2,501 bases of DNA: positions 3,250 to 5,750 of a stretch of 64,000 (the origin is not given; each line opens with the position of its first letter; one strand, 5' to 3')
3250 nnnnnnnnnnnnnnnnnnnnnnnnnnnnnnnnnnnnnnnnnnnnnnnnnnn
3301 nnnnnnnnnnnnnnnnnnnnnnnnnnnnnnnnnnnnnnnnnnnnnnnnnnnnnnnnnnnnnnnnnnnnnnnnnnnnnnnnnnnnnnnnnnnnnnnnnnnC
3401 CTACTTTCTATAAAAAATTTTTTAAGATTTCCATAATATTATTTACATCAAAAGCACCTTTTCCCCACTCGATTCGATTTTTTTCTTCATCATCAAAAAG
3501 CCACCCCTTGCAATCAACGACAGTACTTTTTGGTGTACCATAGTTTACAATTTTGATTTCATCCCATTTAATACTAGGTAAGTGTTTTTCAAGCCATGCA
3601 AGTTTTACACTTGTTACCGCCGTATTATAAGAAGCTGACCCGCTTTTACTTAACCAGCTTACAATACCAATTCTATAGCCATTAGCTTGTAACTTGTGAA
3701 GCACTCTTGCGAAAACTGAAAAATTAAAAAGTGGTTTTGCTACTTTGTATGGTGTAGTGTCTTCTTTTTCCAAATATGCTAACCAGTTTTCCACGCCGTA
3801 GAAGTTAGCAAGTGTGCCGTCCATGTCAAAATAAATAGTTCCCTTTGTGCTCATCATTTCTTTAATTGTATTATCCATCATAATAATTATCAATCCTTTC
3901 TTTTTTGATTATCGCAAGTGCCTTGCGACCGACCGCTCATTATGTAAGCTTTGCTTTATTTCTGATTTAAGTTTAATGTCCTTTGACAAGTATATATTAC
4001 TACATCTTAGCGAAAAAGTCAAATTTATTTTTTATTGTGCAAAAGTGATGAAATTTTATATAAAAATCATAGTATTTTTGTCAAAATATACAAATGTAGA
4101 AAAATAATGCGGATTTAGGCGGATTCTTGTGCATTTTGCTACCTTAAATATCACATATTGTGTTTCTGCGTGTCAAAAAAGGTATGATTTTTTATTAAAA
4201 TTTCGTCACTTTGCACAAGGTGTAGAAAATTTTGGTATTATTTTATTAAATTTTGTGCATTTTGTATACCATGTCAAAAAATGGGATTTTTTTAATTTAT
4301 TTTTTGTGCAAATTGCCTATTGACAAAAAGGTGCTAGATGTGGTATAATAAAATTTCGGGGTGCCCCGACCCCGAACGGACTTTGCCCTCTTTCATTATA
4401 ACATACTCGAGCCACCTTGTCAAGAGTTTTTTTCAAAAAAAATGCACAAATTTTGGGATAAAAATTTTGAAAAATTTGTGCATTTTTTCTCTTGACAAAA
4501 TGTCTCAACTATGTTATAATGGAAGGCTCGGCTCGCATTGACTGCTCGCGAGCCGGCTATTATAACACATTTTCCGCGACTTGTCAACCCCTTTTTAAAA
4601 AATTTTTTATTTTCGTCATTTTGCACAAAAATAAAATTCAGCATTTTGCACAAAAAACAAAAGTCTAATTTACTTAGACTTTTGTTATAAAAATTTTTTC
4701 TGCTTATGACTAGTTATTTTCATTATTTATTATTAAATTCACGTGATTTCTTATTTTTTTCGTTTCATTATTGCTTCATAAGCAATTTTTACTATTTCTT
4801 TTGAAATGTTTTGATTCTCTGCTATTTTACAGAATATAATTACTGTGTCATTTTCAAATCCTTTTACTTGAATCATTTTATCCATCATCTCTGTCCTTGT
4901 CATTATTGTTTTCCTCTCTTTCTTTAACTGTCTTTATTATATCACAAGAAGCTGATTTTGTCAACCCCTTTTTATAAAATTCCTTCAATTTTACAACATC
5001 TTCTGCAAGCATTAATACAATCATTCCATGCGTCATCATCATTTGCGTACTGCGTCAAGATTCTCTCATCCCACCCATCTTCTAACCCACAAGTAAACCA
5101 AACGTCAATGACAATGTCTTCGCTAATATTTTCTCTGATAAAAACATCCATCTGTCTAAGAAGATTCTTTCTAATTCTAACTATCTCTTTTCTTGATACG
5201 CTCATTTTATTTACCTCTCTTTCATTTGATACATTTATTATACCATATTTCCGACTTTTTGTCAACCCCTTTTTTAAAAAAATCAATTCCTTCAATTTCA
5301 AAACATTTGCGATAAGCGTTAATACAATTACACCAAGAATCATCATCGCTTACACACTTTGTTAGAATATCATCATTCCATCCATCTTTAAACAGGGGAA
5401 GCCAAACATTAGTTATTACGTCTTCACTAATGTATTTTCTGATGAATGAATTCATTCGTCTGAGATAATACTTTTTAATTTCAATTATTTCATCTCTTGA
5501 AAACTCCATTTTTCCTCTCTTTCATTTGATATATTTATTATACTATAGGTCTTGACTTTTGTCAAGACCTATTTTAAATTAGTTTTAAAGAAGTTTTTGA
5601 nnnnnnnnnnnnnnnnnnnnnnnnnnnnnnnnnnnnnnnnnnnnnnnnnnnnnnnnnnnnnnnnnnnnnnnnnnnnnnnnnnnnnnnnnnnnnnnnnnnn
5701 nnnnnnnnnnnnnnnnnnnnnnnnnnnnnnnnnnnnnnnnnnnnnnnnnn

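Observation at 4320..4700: Units B and C: tandem bidirectional promoter-hairpin units. The rightward unit C transcript is a roughly 190-nt ATG-free RNA ending at a bidirectional terminator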

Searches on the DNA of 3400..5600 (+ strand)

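Call 3: search_dna_similar(query=window:3400-5600:+, collection=phages, mode=distant, max_rows=25)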
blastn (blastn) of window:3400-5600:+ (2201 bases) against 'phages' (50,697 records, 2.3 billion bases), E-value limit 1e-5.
Records with a match: 6; places in all: 6; records where one place covers at least 80% of the query: 0.
Best place of each record, by identity: 60-80% 6.
By first word of the organism name: Enterococcus 6.
By host as written in the record: Enterococcus faecalis 3; Enterococcus faecalis EF2 1; Enterococcus faecalis ATCC 19433 1; Enterococcus faecium 1.
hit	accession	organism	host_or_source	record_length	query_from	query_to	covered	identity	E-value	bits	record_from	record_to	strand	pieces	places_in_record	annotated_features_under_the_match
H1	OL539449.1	Enterococcus phage vB_EfaS_Paulomi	Enterococcus faecalis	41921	2075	2196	6%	72.8%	2e-6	61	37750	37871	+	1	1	hypothetical protein (x2)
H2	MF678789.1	Enterococcus phage phiSHEF4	Enterococcus faecalis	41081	2075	2196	6%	72.6%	7e-7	63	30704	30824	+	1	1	hypothetical protein (x2)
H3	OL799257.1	Enterococcus phage phiSHEF11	Enterococcus faecalis EF2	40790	2075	2196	6%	72.6%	7e-7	63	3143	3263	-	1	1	hypothetical protein (x2)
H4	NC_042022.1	Enterococcus phage phiSHEF4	Enterococcus faecalis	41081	2075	2196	6%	72.6%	7e-7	63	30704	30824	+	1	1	hypothetical protein (x2)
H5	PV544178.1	Enterococcus phage RioGrande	Enterococcus faecalis ATCC 19433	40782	2075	2196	6%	72.6%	7e-7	63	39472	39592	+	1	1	hypothetical protein (x2)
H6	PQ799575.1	Enterococcus phage vB_EfaS_MF-DL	Enterococcus faecium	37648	2075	2190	5%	72.9%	2e-6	61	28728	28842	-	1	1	hypothetical protein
